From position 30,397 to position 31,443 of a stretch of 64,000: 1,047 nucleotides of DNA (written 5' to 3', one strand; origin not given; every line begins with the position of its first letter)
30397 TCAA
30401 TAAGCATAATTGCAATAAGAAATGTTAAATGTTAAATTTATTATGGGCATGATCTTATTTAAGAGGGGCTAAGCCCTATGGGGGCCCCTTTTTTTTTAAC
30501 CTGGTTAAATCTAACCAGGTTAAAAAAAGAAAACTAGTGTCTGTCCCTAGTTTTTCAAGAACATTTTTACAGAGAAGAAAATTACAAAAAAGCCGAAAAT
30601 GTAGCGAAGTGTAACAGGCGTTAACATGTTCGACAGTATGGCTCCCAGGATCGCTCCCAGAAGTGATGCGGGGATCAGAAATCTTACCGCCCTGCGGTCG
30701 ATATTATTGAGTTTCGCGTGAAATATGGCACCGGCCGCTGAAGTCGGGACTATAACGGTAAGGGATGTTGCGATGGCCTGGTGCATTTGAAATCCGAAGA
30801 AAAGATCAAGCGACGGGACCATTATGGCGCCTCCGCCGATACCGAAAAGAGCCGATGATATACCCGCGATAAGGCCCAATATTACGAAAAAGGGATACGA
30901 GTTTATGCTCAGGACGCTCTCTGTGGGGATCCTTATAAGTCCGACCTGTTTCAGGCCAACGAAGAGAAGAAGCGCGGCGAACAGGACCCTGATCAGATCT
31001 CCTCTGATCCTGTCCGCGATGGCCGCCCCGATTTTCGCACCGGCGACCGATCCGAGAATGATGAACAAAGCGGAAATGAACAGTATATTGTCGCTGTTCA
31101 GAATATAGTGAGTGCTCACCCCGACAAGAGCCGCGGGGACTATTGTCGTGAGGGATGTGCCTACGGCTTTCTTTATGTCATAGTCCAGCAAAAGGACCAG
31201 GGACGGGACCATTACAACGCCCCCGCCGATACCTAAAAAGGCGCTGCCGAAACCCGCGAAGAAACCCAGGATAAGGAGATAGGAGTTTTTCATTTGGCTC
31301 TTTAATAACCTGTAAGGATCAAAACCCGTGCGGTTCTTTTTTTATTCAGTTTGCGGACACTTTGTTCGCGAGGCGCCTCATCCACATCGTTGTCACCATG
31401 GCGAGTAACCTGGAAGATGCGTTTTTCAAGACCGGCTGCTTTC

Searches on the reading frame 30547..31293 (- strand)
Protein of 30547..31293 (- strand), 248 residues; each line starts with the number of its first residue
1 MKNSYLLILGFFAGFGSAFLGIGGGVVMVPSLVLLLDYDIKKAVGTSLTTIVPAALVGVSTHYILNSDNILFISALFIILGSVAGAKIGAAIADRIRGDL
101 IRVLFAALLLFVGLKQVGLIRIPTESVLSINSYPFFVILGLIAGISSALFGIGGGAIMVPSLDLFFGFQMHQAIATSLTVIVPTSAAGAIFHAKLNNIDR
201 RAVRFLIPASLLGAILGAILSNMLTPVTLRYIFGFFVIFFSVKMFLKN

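Call 19: search_protein_families(library=pfam, proteins=[window:30547-31293:-], max_evalue=0.01)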
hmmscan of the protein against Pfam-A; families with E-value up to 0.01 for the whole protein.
window:30547-31293:- (248 aa): 1 family
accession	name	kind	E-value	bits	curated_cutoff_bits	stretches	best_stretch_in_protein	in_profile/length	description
PF01925.25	TauE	-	1e-49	169.8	32.6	2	137-247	2-110/237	Sulfite exporter TauE/SafE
